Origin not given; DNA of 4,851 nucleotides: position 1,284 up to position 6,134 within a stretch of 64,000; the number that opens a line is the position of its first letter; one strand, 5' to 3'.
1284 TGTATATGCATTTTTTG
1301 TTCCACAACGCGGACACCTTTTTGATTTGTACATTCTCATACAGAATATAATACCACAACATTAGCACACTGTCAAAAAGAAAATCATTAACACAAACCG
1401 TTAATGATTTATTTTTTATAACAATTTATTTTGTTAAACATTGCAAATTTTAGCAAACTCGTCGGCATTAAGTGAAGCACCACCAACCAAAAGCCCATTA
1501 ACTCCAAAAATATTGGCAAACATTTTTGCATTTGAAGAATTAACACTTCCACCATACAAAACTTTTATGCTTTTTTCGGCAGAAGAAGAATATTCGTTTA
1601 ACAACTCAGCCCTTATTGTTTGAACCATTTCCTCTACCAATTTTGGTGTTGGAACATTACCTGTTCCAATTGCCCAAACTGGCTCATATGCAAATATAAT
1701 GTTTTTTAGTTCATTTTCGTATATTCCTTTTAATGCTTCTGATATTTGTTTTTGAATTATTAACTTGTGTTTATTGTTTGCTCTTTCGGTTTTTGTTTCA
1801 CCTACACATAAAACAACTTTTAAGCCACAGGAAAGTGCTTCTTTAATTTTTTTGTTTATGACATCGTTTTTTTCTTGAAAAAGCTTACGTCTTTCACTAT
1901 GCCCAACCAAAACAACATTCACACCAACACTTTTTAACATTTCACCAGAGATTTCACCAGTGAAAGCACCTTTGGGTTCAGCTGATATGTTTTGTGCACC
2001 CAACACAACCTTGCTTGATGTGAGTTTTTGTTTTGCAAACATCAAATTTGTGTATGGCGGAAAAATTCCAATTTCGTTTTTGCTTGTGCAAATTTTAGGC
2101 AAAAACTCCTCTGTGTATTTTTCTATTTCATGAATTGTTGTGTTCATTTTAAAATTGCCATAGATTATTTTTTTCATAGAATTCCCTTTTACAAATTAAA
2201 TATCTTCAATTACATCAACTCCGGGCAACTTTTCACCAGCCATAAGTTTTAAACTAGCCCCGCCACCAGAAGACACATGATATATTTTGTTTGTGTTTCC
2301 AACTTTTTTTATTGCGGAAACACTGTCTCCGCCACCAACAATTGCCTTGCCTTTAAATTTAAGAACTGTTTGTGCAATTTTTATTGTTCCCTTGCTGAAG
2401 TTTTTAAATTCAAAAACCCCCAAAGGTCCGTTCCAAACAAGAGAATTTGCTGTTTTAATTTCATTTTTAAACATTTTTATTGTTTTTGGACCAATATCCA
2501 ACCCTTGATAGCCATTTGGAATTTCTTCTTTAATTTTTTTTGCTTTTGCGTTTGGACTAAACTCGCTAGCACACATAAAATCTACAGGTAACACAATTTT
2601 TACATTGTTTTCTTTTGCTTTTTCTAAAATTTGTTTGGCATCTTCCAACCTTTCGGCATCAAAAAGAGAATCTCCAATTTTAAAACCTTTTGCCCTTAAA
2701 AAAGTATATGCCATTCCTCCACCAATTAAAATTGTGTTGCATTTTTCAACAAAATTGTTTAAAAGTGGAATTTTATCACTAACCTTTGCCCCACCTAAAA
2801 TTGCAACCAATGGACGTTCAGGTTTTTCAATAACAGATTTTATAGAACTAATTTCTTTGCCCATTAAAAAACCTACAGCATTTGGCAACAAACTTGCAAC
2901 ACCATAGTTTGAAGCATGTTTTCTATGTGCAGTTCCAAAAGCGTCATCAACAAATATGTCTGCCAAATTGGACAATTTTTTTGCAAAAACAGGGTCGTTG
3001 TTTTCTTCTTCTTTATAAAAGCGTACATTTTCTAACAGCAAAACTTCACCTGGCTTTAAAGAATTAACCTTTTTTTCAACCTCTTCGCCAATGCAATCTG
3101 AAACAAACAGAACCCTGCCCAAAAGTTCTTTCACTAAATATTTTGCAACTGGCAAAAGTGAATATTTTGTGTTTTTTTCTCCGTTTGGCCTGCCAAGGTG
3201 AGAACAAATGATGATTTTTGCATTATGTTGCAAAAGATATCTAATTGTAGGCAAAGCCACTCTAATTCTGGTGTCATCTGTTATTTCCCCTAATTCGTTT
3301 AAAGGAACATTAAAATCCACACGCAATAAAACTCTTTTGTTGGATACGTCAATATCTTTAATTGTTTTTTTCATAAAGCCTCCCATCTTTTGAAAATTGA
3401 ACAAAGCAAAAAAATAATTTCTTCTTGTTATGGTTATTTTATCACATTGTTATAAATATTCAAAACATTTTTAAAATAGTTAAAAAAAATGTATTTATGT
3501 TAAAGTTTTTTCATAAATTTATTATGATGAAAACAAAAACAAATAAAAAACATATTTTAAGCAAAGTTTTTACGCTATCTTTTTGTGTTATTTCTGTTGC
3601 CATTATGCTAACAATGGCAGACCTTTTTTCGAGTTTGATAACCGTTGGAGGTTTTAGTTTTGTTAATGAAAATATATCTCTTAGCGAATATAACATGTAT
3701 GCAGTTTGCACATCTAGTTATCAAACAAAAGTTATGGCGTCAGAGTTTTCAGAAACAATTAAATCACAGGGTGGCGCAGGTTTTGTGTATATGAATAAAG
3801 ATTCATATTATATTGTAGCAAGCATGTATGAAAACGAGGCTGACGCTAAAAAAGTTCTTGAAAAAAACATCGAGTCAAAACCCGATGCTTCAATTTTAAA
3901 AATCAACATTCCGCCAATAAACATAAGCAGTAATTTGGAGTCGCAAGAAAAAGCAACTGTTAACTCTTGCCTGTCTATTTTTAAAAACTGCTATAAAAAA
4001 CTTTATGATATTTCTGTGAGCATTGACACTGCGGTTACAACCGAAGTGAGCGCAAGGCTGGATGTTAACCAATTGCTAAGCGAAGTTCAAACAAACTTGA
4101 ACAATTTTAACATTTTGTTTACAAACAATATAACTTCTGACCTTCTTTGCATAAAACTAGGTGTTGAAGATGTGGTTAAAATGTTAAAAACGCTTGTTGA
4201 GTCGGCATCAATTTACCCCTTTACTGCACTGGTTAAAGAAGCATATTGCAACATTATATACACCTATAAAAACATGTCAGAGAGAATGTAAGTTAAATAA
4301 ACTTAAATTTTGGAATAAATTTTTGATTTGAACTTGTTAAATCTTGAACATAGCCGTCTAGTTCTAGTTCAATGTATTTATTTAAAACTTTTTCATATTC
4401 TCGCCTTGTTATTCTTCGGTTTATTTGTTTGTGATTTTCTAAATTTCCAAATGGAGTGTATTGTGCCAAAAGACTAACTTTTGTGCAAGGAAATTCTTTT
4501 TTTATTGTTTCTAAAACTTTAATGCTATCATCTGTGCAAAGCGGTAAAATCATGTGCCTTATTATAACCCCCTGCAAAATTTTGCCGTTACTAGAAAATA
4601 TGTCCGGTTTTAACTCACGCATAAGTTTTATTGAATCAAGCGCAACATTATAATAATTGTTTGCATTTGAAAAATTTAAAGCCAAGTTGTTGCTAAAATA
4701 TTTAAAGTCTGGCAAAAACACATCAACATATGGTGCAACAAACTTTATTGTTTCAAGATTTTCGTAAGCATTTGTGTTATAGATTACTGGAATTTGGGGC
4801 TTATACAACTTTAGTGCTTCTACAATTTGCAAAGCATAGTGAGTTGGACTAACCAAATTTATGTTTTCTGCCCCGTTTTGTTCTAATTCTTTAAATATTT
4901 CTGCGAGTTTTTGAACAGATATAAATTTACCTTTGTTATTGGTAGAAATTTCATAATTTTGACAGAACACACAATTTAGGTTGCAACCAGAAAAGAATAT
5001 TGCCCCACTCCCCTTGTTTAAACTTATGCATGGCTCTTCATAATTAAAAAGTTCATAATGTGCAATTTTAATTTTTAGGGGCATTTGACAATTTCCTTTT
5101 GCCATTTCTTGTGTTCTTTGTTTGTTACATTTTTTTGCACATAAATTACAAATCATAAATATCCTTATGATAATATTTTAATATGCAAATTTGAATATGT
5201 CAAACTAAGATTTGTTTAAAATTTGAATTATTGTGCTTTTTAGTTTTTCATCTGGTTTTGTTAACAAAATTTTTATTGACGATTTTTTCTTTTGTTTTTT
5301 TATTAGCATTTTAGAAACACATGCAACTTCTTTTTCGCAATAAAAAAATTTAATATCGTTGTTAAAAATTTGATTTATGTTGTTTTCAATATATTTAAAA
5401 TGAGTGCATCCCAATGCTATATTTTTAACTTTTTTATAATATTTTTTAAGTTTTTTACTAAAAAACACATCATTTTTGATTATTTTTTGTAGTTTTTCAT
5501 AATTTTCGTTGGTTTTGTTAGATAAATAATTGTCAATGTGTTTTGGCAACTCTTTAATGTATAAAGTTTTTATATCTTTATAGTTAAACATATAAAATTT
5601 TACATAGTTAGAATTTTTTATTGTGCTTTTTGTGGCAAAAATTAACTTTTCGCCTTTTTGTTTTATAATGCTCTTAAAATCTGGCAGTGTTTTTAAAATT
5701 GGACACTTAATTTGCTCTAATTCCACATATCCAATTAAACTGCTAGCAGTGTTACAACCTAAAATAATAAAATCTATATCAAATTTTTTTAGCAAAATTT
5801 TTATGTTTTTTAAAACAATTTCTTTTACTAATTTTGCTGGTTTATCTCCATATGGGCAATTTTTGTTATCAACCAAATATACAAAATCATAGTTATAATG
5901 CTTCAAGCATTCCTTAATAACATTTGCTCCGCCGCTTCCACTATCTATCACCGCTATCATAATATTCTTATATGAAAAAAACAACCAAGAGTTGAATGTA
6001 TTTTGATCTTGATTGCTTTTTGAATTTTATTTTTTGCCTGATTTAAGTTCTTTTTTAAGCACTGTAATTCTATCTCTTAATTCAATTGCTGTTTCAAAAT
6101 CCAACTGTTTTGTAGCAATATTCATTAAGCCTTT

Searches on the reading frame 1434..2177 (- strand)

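Call 77: search_protein_families(library=ncbifam, proteins=[window:1434-2177:-], max_evalue=1e-10)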
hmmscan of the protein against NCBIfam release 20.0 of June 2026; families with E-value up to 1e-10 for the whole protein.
window:1434-2177:- (247 aa): 9 families
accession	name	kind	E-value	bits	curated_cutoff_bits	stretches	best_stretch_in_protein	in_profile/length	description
NF010569.0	PRK13962.1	equivalog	1.7e-79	267.7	883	1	2-246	398-642/645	bifunctional phosphoglycerate kinase/triosephosphate isomerase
NF000722.0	PRK00042.2-1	equivalog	2e-59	201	293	1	5-245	6-245/256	triose-phosphate isomerase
NF000728.0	PRK00042.3-2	equivalog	7.3e-53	179.5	255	1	4-246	2-227/231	triose-phosphate isomerase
NF011163.0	PRK14565.1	equivalog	1.1e-52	179.1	298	1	3-245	3-231/240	triosephosphate isomerase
TIGR00419.1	tim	equivalog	3.6e-52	177.4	130.6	1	4-239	1-228/228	triose-phosphate isomerase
NF011497.0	PRK14905.1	equivalog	5.1e-45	154.3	485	1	2-243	4-254/357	triosephosphate isomerase/PTS system glucose/sucrose-specific transporter subunit IIB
NF012036.0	PRK15492.1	equivalog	2e-43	148.7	509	1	1-245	2-255/261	triosephosphate isomerase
NF000729.0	PRK00042.3-3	equivalog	5.1e-33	114.8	309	1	1-245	1-231/234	triose-phosphate isomerase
NF003302.0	PRK04302.1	subfamily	2.4e-16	60.2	132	1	32-133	35-129/223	triose-phosphate isomerase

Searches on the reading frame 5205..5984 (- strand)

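Call 77: search_protein_families(library=ncbifam, proteins=[window:5205-5984:-], max_evalue=1e-10)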
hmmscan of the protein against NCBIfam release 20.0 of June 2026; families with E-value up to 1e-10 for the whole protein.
window:5205-5984:- (259 aa): 3 families
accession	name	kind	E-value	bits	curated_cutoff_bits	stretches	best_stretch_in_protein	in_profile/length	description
TIGR00067.1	glut_race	equivalog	4e-33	114.9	146.65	1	10-236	1-225/251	glutamate racemase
NF002035.0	PRK00865.1-3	equivalog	1.7e-23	83.5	328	1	8-230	4-222/267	glutamate racemase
NF002034.1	PRK00865.1-1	equivalog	2.3e-21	76.2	408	1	11-235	2-223/260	glutamate racemase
